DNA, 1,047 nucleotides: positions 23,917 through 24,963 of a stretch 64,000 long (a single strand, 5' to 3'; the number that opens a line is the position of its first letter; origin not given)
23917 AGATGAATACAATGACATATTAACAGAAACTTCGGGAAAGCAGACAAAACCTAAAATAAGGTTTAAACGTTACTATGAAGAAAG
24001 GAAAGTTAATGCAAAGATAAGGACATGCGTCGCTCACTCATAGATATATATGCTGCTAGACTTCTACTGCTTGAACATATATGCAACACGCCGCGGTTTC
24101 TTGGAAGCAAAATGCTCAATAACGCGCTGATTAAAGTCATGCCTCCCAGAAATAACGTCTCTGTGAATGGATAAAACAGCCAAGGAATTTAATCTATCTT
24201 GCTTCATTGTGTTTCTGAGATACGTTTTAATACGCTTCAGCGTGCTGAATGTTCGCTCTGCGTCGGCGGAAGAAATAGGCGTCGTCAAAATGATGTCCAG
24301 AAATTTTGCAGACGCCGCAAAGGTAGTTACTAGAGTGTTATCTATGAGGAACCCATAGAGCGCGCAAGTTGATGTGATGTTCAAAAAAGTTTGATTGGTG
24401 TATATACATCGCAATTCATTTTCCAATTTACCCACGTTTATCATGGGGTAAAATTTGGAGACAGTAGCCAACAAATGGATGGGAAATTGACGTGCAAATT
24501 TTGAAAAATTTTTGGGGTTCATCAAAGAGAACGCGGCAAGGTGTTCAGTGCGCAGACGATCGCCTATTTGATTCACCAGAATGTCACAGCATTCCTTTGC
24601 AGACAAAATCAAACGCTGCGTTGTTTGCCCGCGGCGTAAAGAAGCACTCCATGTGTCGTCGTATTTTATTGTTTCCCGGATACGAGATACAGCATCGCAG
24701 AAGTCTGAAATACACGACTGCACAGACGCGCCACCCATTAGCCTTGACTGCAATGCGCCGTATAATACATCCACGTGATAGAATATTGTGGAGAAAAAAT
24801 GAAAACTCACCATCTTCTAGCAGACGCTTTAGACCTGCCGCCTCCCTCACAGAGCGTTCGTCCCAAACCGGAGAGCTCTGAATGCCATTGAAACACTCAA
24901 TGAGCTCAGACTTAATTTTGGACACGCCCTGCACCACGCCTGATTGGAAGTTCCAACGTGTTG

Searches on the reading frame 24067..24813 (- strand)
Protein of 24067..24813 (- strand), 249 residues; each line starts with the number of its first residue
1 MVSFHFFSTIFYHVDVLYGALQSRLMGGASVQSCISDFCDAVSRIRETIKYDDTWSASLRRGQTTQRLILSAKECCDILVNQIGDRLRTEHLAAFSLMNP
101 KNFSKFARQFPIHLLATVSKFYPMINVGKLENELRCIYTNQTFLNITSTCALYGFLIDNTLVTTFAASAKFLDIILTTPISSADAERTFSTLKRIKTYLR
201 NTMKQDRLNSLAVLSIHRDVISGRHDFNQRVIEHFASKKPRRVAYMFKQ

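Call 57: find_homologous_proteins(query=window:24067-24813:-, max_evalue=1e-10)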
Query window:24067-24813:- (249 aa): 15 proteins with E <= 1e-10 among 392 candidates.
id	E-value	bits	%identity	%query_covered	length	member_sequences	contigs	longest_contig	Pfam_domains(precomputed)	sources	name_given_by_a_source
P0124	2.7e-91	323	75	82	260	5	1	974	PF05699.20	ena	-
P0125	3.7e-84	300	85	68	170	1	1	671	PF05699.20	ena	-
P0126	3.3e-63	231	52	89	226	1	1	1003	PF05699.20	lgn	-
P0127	1.9e-56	209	72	58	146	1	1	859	PF05699.20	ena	-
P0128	2.9e-45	173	39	98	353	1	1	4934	PF05699.20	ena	-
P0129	9.0e-45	171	44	85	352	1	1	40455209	PF14291.12,PF05699.20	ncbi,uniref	ncbi:hypothetical protein WMY93_024934 [Mugilogobius chulae]|uniref:HAT C-terminal dimerisation doma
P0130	1.4e-42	164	51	65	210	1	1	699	PF05699.20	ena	-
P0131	4.5e-35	139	36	98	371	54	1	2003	PF05699.20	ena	-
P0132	3.1e-33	133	54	54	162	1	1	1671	PF05699.20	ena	-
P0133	7.2e-30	122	38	91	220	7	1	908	PF05699.20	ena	-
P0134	5.2e-29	119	38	74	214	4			PF05699.20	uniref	uniref:Zinc finger MYM-type protein 1 n=1 Tax=Sipha flava TaxID=143950 RepID=A0A2S2QB71_9HEMI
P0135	4.2e-12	64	38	48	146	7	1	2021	PF05699.20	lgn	-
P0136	2.2e-11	62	56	28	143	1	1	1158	PF05699.20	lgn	-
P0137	3.7e-11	61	33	68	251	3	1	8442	PF05699.20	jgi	jgi:hypothetical protein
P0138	5.4e-11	61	57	28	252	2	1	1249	PF05699.20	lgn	-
